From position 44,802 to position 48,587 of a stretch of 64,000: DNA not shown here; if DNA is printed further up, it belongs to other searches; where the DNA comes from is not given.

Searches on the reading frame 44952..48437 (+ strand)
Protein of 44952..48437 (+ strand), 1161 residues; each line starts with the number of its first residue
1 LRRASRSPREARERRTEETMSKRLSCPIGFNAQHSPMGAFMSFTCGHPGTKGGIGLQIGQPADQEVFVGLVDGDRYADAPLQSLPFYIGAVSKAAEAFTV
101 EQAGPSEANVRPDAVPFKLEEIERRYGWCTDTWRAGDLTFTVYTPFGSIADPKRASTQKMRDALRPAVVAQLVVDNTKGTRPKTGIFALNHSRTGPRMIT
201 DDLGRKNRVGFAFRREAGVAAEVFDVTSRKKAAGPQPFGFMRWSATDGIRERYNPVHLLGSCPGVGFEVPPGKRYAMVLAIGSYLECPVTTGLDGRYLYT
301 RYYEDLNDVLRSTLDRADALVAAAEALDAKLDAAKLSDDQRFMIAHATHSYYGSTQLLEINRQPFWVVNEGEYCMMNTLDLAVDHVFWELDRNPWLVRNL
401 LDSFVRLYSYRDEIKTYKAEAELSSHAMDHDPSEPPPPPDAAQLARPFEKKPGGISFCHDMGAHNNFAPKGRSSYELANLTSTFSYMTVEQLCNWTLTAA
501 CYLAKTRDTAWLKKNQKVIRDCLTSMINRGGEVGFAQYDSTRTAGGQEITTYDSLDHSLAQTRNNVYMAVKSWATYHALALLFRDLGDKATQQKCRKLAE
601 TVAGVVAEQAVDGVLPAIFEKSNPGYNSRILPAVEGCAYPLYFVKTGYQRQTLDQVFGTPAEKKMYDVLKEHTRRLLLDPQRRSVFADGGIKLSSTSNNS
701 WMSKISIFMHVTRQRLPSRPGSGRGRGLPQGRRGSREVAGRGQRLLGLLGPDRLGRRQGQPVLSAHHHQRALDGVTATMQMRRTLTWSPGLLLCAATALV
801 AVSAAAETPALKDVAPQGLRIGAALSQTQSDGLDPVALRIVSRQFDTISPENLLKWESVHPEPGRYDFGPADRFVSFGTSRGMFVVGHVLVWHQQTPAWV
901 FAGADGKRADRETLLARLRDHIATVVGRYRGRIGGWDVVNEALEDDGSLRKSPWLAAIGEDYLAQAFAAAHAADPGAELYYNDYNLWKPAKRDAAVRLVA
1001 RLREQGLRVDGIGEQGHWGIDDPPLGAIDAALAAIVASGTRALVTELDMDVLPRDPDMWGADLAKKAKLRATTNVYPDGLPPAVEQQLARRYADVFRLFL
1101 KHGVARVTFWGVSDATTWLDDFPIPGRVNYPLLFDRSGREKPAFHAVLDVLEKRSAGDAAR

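Call 46: search_protein_families(library=pfam, proteins=[window:44952-48437:+], max_evalue=0.00001)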
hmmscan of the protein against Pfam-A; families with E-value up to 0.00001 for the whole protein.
window:44952-48437:+ (1161 aa): 2 families
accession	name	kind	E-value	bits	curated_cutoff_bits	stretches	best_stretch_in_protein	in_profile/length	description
PF03512.19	Glyco_hydro_52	-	1.8e-131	439.4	25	1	43-502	1-413/413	Glycosyl hydrolase family 52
PF00331.26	Glyco_hydro_10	-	3.2e-88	296.4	22.1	1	815-1149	6-310/311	Glycosyl hydrolase family 10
